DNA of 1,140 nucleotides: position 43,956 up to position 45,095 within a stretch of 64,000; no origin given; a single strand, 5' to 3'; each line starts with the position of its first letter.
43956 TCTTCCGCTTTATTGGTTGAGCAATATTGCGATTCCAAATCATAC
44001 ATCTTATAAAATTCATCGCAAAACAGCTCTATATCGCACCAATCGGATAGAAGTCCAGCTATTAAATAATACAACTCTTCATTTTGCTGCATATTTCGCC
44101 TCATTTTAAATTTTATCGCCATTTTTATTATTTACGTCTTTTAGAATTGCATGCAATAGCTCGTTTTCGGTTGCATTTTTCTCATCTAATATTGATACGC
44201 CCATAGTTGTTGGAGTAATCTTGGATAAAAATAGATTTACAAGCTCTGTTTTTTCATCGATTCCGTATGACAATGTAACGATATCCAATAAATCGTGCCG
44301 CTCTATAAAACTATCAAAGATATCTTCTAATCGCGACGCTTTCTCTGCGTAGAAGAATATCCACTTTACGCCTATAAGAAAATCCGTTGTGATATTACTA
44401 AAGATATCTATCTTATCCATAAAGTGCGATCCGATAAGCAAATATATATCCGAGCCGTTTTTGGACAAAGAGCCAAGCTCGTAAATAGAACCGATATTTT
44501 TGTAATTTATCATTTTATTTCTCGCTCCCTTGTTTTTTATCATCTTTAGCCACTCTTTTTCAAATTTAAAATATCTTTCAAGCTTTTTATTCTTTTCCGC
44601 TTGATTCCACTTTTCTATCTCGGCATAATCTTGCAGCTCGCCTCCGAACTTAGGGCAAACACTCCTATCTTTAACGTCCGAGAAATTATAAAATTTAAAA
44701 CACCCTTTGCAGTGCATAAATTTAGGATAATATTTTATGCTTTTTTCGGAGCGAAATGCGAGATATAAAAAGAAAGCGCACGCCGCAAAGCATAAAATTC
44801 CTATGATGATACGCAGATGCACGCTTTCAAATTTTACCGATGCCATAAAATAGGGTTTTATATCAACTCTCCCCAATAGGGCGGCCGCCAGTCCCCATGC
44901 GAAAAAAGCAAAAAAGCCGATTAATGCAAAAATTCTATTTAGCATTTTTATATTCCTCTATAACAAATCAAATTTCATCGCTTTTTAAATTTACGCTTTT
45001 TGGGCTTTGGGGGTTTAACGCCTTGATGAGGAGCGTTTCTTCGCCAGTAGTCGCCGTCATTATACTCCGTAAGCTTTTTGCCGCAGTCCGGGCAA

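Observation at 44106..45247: Duplicated membrane-anchored zinc-ribbon module: a full 279-aa protein and a truncated 90-aa copy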

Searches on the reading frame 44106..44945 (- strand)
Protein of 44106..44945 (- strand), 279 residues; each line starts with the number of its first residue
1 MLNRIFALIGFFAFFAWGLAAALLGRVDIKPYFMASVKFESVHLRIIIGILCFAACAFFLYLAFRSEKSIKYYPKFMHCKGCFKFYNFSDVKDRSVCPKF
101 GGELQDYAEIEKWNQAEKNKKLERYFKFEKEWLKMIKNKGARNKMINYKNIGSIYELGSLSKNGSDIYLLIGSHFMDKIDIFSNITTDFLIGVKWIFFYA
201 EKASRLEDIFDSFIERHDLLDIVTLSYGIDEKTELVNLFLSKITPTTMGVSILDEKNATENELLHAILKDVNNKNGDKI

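Call 5: search_protein_families(library=pfam, proteins=[window:44106-44945:-], max_evalue=1)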
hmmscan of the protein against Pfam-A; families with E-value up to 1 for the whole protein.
window:44106-44945:- (279 aa): 1 family
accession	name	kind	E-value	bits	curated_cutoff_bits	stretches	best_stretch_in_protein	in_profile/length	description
PF21866.1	DUF6915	-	0.11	13.1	27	1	96-119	10-33/102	Domain of unknown function (DUF6915)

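Call 6: find_homologous_proteins(query=window:44106-44945:-)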
Query window:44106-44945:-: 665 candidates shared short words with the query, none scored E <= 0.001.

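Call 7: search_protein_families(library=ncbifam, proteins=[window:44106-44945:-], max_evalue=0.1)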
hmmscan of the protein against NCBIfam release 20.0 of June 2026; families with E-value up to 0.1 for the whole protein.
window:44106-44945:- (279 aa): 0 families

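Call 11: find_encoding_contigs(protein=window:44106-44945:-, flank=10000)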
Protein window:44106-44945:- (279 aa): 13 contigs read that carry it; 6 places shown.
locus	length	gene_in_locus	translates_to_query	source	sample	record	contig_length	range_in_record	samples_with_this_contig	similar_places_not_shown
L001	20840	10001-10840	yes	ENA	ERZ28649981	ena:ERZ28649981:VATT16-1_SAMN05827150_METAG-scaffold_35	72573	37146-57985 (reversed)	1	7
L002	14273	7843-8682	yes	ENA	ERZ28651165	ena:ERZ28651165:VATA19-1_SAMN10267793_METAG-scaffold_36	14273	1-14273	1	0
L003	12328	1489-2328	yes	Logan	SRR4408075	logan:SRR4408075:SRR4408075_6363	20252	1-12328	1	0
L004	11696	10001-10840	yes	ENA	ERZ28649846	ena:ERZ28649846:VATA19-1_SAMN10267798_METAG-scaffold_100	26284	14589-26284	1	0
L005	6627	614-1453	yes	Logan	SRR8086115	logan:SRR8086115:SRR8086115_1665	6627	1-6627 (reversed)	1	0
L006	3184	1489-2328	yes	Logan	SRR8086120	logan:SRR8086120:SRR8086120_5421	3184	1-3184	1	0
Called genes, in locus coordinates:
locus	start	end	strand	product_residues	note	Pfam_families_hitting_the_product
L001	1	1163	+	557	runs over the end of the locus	PF00920:ILVD_EDD_N, PF24877:ILV_EDD_C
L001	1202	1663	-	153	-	-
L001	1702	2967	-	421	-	PF00330:Aconitase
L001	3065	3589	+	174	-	PF14512:TM1586_NiRdase (faint), PF00881:Nitroreductase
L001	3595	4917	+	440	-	PF05833:NFACT_N, PF05670:NFACT-R_1, PF18297:NFACT-R_2 (weak)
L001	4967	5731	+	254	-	PF01148:CTP_transf_1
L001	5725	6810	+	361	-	PF02670:DXP_reductoisom, PF08436:DXP_redisom_C, PF13288:DXPR_C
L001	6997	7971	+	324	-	PF11335:DUF3137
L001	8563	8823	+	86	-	PF15566:Imm32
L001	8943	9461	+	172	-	-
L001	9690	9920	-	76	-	-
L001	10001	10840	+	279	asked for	-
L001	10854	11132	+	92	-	-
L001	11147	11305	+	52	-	-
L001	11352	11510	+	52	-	-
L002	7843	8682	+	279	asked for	-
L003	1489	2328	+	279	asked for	-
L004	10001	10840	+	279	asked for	-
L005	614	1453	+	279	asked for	-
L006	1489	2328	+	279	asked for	-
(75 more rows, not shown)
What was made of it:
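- Tried and rejected: find_homologous_proteins with the 279-aa ORF returned nothing (call 6), although the exact protein is in that collection (call 11).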

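Call 15: search_protein_families(library=padloc, proteins=[window:44106-44945:-], max_evalue=0.1)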
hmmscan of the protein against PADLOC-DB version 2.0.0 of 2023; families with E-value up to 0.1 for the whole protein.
window:44106-44945:- (279 aa): 0 families

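Call 16: search_protein_families(library=phrogs, proteins=[window:44106-44945:-], max_evalue=0.1)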
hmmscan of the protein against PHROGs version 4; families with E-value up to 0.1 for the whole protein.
window:44106-44945:- (279 aa): 2 families
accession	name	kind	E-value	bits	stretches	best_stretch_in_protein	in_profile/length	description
phrog_4852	-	unknown function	0.077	13.7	0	174-227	58-111/194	-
phrog_23116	-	unknown function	0.082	14.2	0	54-117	39-101/123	-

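Call 17: search_protein_representatives(protein=window:44106-44945:-)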
Query: 279 residues. Proteins with E-value up to 0.001 (for the whole library): 26; up to 1e-10: 18; up to 1e-30: 3. The best 26 are listed.
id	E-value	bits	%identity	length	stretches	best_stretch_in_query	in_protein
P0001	2.5e-75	269.7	88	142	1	1-139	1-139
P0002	1.2e-47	178.9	70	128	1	145-271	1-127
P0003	5.3e-31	124.3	80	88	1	34-104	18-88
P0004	4.1e-30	121.3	77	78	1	77-147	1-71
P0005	1.3e-28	116.4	87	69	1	145-212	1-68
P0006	1.6e-22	96.5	48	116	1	27-131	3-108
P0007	2.9e-21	92.3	79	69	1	1-58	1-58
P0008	2.9e-21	92.3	81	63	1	84-140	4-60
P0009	5.9e-21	91.3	77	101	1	85-141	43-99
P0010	8.6e-21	90.8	78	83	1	84-141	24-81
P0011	2.7e-20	89.1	84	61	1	84-134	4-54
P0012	6.4e-18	81.3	47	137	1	39-139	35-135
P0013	1.1e-16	77.3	38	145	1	1-144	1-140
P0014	2.7e-15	72.8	51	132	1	59-136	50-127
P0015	3.8e-14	69.0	84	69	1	1-45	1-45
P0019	1.6e-10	57.1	54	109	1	51-114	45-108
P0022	2.2e-06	43.5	46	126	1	59-113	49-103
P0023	3.8e-06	42.7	30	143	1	3-144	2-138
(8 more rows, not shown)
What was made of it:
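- The family is tiny (26 clusters at 50% identity) and patchy (call 17).
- Tried and rejected: The exhaustive phmmer search (call 17) was needed.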

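Call 52: find_encoding_contigs(protein=P0013, flank=6000, max_places=3)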
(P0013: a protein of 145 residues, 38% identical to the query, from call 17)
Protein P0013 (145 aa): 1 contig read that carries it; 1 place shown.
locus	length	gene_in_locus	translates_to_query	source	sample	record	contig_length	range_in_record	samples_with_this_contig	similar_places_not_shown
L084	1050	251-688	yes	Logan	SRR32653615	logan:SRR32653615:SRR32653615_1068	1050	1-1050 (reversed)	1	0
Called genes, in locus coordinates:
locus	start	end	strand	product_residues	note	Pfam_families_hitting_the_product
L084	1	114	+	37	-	?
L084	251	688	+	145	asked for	-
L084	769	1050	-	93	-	?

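Call 53: find_encoding_contigs(protein=P0023, flank=6000, max_places=3)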
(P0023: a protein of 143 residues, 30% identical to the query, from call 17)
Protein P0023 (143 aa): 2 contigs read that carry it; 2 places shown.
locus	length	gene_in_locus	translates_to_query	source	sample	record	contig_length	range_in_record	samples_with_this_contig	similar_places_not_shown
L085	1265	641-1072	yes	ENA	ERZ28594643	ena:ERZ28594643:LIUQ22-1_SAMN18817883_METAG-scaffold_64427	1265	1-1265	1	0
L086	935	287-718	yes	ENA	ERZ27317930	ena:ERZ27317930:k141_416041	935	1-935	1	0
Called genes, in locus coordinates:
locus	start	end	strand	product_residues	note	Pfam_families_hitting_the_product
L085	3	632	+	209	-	?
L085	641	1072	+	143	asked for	-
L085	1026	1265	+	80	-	?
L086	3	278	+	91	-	?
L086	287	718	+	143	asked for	-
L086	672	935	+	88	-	?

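Call 59: search_protein_families(library=pfam, proteins=[L085:3-632:+, L086:3-278:+, L085:1026-1265:+, L084:1-114:+], max_evalue=1)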
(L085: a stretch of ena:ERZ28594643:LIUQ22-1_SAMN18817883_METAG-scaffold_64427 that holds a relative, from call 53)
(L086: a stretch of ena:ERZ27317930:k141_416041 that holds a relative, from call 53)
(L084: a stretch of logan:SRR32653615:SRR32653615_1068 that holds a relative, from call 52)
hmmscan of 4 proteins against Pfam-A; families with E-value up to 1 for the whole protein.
L085:3-632:+ (209 aa): 1 family
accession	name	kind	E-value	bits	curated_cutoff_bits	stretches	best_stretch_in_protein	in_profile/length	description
PF07550.17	Shr-like_HID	-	0.041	14.8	22.3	1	94-132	28-65/82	Heme-binding protein Shr-like, Hb-interacting domain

L086:3-278:+ (91 aa): 0 families

L085:1026-1265:+ (80 aa): 2 families
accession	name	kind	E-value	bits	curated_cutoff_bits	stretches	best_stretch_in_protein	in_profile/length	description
PF05152.18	DUF705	-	0.032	14.2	20.4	1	19-70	217-267/304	Protein of unknown function (DUF705)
PF12564.13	TypeIII_RM_meth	-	0.96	10.3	25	0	53-78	30-55/56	Type III restriction/modification enzyme methylation subunit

L084:1-114:+ (37 aa): 0 families

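Call 60: find_homologous_proteins(query=L085:3-632:+)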
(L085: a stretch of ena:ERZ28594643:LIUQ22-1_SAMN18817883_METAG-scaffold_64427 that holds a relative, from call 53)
Query L085:3-632:+ (209 aa): 5 proteins with E <= 0.001 among 203 candidates.
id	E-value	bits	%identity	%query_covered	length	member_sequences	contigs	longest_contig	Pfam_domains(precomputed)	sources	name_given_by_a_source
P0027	2.9e-63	231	65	83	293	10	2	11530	-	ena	-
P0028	1.1e-57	213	69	70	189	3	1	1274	-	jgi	jgi:hypothetical protein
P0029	1.9e-38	150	67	55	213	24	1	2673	-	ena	-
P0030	3.3e-31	127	65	46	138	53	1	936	-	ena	-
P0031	3.2e-22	97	48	66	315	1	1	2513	-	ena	-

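Call 62: find_encoding_contigs(protein=P0027, flank=8000, max_places=3)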
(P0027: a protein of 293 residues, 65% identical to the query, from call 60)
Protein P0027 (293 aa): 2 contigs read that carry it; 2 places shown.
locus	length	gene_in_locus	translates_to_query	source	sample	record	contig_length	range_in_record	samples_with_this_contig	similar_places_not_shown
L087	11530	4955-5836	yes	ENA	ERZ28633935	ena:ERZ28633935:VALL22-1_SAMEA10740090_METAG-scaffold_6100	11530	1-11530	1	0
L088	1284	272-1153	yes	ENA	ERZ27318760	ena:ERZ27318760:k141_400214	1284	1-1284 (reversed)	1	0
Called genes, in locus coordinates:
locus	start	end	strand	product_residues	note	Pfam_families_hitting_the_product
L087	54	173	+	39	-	-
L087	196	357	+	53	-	-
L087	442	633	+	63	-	-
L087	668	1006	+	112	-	-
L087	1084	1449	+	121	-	PF04610:TrbL (faint)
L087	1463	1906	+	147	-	-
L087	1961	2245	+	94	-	-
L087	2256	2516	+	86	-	-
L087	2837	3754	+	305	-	-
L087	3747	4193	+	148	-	-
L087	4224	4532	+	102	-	-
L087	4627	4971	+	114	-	-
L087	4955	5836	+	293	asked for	-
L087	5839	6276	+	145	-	-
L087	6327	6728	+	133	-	-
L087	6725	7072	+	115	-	-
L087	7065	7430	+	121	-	-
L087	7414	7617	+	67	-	-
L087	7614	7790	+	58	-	-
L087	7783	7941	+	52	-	-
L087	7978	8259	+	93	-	-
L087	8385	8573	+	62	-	-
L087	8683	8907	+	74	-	-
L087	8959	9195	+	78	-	-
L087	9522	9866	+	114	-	-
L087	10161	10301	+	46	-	-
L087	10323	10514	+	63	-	-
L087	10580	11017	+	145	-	-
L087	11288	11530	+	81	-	?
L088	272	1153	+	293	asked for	-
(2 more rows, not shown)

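Call 66: find_encoding_contigs(protein=P0014, flank=6000, max_places=3)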
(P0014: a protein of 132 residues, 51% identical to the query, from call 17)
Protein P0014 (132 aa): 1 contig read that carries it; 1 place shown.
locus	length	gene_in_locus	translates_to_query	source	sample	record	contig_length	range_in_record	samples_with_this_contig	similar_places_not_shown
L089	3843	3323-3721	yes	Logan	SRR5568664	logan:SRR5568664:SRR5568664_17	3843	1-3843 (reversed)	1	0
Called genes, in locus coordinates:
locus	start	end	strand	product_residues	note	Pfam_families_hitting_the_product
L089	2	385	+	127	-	?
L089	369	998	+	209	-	-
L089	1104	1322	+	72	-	-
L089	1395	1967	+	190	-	-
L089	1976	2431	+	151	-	-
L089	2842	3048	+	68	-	-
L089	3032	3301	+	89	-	-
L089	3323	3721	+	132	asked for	-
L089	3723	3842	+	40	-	?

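Call 67: find_encoding_contigs(protein=P0012, flank=6000, max_places=3)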
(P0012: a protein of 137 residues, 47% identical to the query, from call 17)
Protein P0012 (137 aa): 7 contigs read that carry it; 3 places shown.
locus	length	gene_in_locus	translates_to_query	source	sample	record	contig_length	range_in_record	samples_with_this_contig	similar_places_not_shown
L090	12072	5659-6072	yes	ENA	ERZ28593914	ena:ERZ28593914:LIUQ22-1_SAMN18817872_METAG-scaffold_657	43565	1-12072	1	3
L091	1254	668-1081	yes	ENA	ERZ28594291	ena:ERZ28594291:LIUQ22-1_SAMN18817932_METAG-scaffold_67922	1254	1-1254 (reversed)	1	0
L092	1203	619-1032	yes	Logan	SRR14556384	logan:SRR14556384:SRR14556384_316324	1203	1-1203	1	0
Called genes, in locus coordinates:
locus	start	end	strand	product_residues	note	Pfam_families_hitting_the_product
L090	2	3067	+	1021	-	?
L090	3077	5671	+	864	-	-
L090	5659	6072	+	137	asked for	-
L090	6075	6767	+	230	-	-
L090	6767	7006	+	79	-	-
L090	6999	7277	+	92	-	PF15657:Tox-HNH-EHHH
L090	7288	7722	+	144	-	-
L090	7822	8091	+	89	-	-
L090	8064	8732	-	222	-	PF00528:BPD_transp_1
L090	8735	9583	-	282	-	PF00005:ABC_tran, PF13304:AAA_21 (faint)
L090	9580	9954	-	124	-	-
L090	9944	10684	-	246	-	PF01547:SBP_bac_1, PF13531:SBP_bac_11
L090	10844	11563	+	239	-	PF04333:MlaA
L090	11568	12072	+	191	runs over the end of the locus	PF05494:MlaC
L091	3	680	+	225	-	?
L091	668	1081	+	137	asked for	-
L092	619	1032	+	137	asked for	-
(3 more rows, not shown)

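Call 70: search_protein_families(library=pfam, proteins=[L090:62-3067:+, L090:3077-5671:+, L090:6075-6767:+, L090:6767-7006:+, L090:7288-7722:+, L087:2837-3754:+, L087:4955-5836:+, L089:369-998:+, L089:1395-1967:+, L089:2842-3048:+], max_evalue=0.01)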
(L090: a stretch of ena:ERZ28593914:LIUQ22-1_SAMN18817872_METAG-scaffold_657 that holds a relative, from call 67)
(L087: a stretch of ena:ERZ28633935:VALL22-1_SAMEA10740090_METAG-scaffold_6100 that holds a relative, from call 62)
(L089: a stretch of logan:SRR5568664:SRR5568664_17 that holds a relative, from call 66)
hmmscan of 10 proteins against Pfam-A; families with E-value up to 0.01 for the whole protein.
L090:62-3067:+ (1001 aa): 2 families
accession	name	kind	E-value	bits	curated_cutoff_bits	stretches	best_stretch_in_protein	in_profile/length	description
PF13332.12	Fil_haemagg_2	-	7.7e-08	33.1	22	2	120-284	13-167/170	Hemagglutinin repeat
PF04830.18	DUF637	-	1.3e-05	25.4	26.6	1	476-636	1-166/168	Possible hemagglutinin (DUF637)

L090:3077-5671:+ (864 aa): 1 family
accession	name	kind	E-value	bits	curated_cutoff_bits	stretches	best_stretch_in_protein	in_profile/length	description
PF04830.18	DUF637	-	1e-05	25.8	26.6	1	333-493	1-166/168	Possible hemagglutinin (DUF637)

L090:6075-6767:+ (230 aa): 1 family
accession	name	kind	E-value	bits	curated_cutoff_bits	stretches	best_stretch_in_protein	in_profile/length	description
PF14076.12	DUF4258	-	0.0039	17.9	25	1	152-208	1-61/71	Domain of unknown function (DUF4258)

L090:6767-7006:+ (79 aa): 0 families

L090:7288-7722:+ (144 aa): 0 families

L087:2837-3754:+ (305 aa): 0 families

L087:4955-5836:+ (293 aa): 0 families

L089:369-998:+ (209 aa): 0 families

L089:1395-1967:+ (190 aa): 0 families

L089:2842-3048:+ (68 aa): 0 families
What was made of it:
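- L090: a CdiA-like ORF (Fil_haemagg_2 7.7e-8, DUF637 1.3e-5; call 70) is followed by an orphan module whose stop overlaps the start of P0012. They have no Pfam family (calls 59, 70).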

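Call 83: find_encoding_contigs(protein=P0022, flank=5000, max_places=3)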
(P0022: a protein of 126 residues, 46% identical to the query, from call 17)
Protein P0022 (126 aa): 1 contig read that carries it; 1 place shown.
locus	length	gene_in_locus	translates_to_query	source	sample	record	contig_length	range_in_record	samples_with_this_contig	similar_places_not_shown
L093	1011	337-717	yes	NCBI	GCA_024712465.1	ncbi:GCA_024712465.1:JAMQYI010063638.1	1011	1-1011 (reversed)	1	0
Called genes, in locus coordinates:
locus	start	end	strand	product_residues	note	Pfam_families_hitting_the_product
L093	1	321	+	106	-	?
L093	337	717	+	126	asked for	-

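Call 84: find_encoding_contigs(protein=P0019, flank=5000, max_places=3)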
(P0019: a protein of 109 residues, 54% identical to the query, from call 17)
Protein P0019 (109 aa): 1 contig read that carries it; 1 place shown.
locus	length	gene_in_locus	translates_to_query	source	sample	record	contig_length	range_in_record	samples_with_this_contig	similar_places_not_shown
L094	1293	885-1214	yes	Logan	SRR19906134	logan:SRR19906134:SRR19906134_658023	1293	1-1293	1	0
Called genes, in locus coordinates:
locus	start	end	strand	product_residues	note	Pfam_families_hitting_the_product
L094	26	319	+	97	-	-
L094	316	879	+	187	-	-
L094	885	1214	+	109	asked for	-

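Call 85: find_encoding_contigs(protein=P0006, flank=5000, max_places=3)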
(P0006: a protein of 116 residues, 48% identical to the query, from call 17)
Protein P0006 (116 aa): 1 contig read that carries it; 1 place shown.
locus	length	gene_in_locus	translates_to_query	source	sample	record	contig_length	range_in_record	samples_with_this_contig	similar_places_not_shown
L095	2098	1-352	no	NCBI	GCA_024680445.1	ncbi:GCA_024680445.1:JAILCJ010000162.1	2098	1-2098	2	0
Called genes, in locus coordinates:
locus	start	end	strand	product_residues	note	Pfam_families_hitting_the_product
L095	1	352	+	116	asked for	?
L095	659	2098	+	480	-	PF01235:Na_Ala_symp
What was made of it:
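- Tried and rejected: P0013 (L084) and P0006 (L095) contexts were uninformative because the contigs are short (calls 52, 85).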
